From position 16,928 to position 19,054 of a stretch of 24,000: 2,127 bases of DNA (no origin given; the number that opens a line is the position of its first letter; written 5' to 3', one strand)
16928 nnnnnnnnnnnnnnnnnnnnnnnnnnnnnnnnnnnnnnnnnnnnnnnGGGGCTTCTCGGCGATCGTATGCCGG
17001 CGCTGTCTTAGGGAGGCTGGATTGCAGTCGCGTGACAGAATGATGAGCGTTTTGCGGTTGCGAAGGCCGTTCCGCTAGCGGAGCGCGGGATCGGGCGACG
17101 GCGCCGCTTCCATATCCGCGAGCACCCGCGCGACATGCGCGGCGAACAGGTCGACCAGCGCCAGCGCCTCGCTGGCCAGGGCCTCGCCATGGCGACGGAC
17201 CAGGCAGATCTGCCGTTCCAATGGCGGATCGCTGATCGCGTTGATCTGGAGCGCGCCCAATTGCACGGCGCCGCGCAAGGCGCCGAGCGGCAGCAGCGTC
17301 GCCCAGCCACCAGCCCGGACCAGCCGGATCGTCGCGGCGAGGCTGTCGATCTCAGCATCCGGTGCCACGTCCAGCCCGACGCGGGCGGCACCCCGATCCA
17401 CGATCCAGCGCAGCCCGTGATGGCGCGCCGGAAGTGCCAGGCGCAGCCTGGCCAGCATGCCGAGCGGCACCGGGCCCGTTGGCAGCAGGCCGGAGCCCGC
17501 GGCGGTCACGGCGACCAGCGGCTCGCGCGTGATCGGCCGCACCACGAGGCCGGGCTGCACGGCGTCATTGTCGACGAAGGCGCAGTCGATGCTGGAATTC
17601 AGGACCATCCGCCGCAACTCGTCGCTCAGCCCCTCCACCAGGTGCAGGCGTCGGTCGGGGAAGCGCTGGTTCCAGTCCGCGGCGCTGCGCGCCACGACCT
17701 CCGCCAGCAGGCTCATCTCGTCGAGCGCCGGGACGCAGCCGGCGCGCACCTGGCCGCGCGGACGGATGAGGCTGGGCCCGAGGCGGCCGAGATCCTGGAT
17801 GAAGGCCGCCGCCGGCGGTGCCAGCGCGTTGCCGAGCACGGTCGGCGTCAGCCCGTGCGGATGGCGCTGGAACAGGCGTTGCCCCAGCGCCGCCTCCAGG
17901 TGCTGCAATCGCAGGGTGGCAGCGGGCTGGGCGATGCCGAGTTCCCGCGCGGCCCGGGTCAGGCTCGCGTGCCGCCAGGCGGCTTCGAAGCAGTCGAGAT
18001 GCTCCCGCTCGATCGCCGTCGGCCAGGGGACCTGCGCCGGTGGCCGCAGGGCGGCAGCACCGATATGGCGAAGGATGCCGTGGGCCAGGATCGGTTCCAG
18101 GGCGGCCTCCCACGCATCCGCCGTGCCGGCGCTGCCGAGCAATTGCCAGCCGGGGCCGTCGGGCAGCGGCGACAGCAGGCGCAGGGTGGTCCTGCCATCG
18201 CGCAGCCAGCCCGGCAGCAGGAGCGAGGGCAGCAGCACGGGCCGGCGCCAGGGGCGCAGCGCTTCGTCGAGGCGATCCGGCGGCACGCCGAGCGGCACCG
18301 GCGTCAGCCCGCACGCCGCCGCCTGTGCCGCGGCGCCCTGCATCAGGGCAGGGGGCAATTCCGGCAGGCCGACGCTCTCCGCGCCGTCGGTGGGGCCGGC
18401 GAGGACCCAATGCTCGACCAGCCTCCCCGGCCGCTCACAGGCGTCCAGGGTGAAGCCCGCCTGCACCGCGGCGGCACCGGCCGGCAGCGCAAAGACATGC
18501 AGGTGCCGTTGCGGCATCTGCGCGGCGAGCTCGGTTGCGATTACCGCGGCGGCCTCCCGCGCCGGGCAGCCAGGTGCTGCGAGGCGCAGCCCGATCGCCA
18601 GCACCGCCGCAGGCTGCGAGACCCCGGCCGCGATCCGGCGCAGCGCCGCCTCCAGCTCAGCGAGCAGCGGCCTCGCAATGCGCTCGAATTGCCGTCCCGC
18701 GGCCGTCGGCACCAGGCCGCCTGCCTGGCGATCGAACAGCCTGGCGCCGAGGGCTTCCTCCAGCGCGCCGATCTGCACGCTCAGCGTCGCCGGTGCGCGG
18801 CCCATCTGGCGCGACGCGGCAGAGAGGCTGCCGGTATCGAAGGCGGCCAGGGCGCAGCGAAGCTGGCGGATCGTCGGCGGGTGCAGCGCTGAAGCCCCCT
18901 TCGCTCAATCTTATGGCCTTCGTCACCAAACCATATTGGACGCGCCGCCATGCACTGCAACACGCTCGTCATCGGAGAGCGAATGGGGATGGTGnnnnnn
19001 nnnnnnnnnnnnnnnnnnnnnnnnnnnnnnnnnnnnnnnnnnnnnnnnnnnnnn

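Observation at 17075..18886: Single reading frame encoding two complete LysR-type regulators in tandem (covalent pseudo-dimer LTTR)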

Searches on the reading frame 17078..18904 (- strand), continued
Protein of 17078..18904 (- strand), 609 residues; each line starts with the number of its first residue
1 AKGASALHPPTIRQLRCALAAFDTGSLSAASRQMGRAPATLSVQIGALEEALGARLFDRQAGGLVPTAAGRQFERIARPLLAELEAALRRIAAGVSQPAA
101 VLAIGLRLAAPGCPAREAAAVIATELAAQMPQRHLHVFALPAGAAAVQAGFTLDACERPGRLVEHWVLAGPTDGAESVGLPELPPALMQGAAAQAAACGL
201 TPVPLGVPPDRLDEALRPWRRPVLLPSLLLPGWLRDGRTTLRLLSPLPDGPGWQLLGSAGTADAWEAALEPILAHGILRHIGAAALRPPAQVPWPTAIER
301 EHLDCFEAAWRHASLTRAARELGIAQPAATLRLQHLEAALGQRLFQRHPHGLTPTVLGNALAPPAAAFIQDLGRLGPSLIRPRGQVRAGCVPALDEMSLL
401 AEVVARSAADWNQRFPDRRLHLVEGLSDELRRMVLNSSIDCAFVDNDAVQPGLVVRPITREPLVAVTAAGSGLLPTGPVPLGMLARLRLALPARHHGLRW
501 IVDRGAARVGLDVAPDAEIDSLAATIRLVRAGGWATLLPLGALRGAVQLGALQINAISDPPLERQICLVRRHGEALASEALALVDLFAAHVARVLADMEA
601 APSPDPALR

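Call 65: search_protein_families(library=ncbifam, proteins=[window:17078-18886:-], max_evalue=0.001)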
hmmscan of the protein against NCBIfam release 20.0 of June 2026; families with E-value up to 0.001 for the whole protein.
window:17078-18886:- (603 aa): 50 families (the best 25 are shown)
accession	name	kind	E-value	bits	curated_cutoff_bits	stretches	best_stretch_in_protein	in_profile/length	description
NF008416.0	PRK11242.1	equivalog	1.5e-33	116.4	277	2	296-587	5-293/300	transcriptional regulator CynR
NF008410.0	PRK11233.1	equivalog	7.9e-29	100.7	309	2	307-589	16-295/305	nitrogen assimilation transcriptional regulator NAC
NF040786.1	LysR_Sec_metab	equivalog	1.6e-26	93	250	2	296-580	5-293/298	selenium metabolism-associated LysR family transcriptional regulator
TIGR02424.1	TF_pcaQ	equivalog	3.3e-26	91.9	303.8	2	295-582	6-295/300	pca operon transcription factor PcaQ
TIGR03339.1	phn_lysR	subfamily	1e-25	90.6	341.1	2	297-576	2-277/279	aminoethylphosphonate catabolism associated LysR family transcriptional regulator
NF047711.1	PutUtilRegPtrR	equivalog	2.2e-22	79.5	400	2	296-567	5-269/283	putrescine utilization regulator PtrR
NF040889.1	trans_reg_YeiE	equivalog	8.5e-22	77.7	480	2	296-576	7-280/288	DNA-binding transcriptional regulator YeiE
NF008352.0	PRK11139.1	subfamily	1.3e-21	77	288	2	297-462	11-170/305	transcriptional regulator GcvA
NF007307.0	PRK09791.1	equivalog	6.4e-21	74.8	336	2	6-101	7-102/302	LysR family transcriptional regulator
NF045990.1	TransRegCbbRRhodb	equivalog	1.6e-20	73.3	450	2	295-585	9-300/304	LysR family regulator CbbR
TIGR03418.1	chol_sulf_TF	equivalog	5.3e-20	71.6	324.8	2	296-356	5-65/291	choline sulfate utilization transcriptional regulator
NF008095.0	PRK10837.1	subfamily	5.9e-18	65.1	281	1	295-570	6-275/290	LysR family transcriptional regulator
NF052633.1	LysR_TF_PsrA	exception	4.9e-17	61.8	540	2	292-572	5-283/297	L-proline-binding transcription factor PsrA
NF053705.1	TransRegGltCGpos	equivalog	8.3e-17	61.3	350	2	300-574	9-282/300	glutamate biosynthesis transcriptional regulator GltC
NF007315.1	PRK09801.1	equivalog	7.2e-16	58.1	398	2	4-130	6-128/301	L-tartrate utilization transcriptional activator TtdR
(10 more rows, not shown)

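Call 69: fold_search(model_id=the predicted structure, library=pdb)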
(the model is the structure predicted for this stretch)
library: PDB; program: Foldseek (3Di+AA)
matches with E <= 10: 1237; with E <= 0.001: 371
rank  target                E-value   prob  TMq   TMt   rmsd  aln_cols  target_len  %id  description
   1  5y2v_D                3.8e-15  1.00  0.25  0.44  12.3       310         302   22  Strcutrue of the full-length CcmR complexed with 2-OG from Synechocystis PCC6803 (released 2017-12-27)
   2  5y2v_A                7.8e-15  1.00  0.24  0.42  12.0       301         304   22  Strcutrue of the full-length CcmR complexed with 2-OG from Synechocystis PCC6803 (released 2017-12-27)
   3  5y2v_B                1.6e-14  1.00  0.24  0.43  11.8       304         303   22  Strcutrue of the full-length CcmR complexed with 2-OG from Synechocystis PCC6803 (released 2017-12-27)
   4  5y2v_C                3.3e-14  1.00  0.24  0.42  12.5       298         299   23  Strcutrue of the full-length CcmR complexed with 2-OG from Synechocystis PCC6803 (released 2017-12-27)
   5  6g1d_B                3.8e-14  1.00  0.29  0.48   9.0       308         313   24  Corynebacterium glutamicum OxyR C206 mutant (released 2018-12-05)
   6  6g1d_D                8.7e-14  1.00  0.32  0.52   8.2       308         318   23  Corynebacterium glutamicum OxyR C206 mutant (released 2018-12-05)
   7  6g1d_C                1.0e-13  1.00  0.35  0.61   7.1       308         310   23  Corynebacterium glutamicum OxyR C206 mutant (released 2018-12-05)
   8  6g1d_A                1.4e-13  1.00  0.35  0.60   7.3       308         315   24  Corynebacterium glutamicum OxyR C206 mutant (released 2018-12-05)
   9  1iz1_B                1.4e-13  1.00  0.25  0.44  13.4       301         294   20  CRYSTAL STRUCTURE OF CBNR, A LYSR FAMILY TRANSCRIPTIONAL REGULATOR (released 2003-05-06)
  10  6g4r_B                3.4e-13  1.00  0.27  0.44   9.7       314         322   24  Corynebacterium glutamicum OxyR C206S mutant, H2O2-bound (released 2018-12-05)
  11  1iz1_A                4.1e-13  1.00  0.24  0.44  10.8       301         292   20  CRYSTAL STRUCTURE OF CBNR, A LYSR FAMILY TRANSCRIPTIONAL REGULATOR (released 2003-05-06)
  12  6g4r_E                4.3e-13  1.00  0.32  0.52   8.2       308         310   24  Corynebacterium glutamicum OxyR C206S mutant, H2O2-bound (released 2018-12-05)
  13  8sbf_B                4.5e-13  1.00  0.24  0.42  11.1       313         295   18  Full-length structure of the LysR-type transcriptional regulator, ACIAD0746, from Acinetobacter baylyi (released 2024-04-17)
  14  6g1b_B                7.0e-13  1.00  0.25  0.42  17.0       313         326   24  Corynebacterium glutamicum OxyR, oxidized form (released 2018-12-05)
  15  7d98_Q                7.4e-13  1.00  0.25  0.46  12.6       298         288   20  Crystal structure of full-length CbnR complexed with the target DNA complex (released 2021-03-10)
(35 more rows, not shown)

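Call 70: search_dna_similar(query=window:17078-18886:-, collection=plasmids, mode=protein, max_evalue=0.00001, max_rows=25)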
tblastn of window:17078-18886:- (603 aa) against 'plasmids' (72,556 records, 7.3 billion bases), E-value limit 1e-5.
Records with a match: 778; places in all: 1110; records where one place covers at least 80% of the query: 0.
Best place of each record, by identity: <60% 778.
By first word of the organism name: Rhizobium 149; Phaeobacter 59; Klebsiella 37; Escherichia 36; Azospirillum 29; Bradyrhizobium 25; Burkholderia 21; Ralstonia 21; Sinorhizobium 21; Cupriavidus 19; and 100 more.
By predicted mobility (MOB-suite, as given by PLSDB): non-mobilizable 502; conjugative 199; mobilizable 77.
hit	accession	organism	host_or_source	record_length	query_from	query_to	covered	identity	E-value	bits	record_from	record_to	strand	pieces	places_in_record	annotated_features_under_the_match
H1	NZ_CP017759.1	Cupriavidus necator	whole organism,soil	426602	6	588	60%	33.6%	8e-20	160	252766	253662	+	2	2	LysR family transcriptional regulator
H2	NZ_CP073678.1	Cupriavidus sp. KK10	Isolate,A bacterial consortium from ...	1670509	6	588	59%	33.3%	3e-19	157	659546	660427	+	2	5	none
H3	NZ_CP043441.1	Cupriavidus campinensis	cell culture,soil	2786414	6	588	60%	32.5%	2e-18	154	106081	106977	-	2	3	none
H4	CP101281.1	Burkholderia sp. FXe9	bacteria,soil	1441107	279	591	52%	31.4%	7e-6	57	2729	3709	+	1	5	LysR family transcriptional regulator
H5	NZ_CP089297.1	Methylobacterium currus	Solanum lycopersicum,single cell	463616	279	596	53%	30.6%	5e-12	77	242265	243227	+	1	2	LysR substrate-binding domain-containing protein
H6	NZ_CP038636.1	Cupriavidus oxalaticus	whole organism,sewage sludge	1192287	295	595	50%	31.8%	2e-18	98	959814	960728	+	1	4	none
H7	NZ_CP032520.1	Cupriavidus oxalaticus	cell culture,activated sludge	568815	295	595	50%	31.8%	3e-18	97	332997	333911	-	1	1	LysR family transcriptional regulator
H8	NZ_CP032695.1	Rhizobium jaguaris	Calliandra grandiflora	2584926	264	563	50%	31.6%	3e-16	91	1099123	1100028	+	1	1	none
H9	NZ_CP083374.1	Ensifer canadensis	Melilotus albus,Cell Culture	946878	268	586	53%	29.7%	2e-19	100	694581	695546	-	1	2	LysR family transcriptional regulator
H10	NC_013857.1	Azospirillum sp. B510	-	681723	289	576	48%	32.5%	9e-8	63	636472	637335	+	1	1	LysR substrate-binding domain-containing protein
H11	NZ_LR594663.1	Variovorax sp. RA8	Riverbed sediment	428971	276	559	47%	32.9%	9e-9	67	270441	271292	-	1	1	LysR family transcriptional regulator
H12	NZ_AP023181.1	Paraburkholderia sp. PGU19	Physopelta gutta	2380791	281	588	51%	30.2%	1e-19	101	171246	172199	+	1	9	none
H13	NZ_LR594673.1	Variovorax sp. PBL-E5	linuron-contaminated soil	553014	280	589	51%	29.9%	1e-7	63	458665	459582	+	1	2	LysR substrate-binding domain-containing protein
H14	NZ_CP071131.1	Caballeronia sp. M1242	Homo sapiens,ETA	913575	292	598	51%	30.2%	2e-19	100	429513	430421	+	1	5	LysR family transcriptional regulator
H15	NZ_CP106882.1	Comamonas endophytica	Indosasa shibataeoides,cell culture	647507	289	576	48%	32.2%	4e-10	71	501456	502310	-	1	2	LysR family transcriptional regulator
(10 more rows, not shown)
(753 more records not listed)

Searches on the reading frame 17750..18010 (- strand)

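Call 50: search_protein_families(library=pfam, proteins=[window:17750-18010:-], max_evalue=1)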
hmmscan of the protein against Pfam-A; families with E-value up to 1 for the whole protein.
window:17750-18010:- (87 aa): 2 families
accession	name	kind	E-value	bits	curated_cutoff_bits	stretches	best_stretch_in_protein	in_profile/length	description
PF00126.33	HTH_1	-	2.9e-18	66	26.6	1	3-60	2-59/60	Bacterial regulatory helix-turn-helix protein, lysR family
PF09339.16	HTH_IclR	-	0.01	16.1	22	1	5-39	9-43/52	IclR helix-turn-helix domain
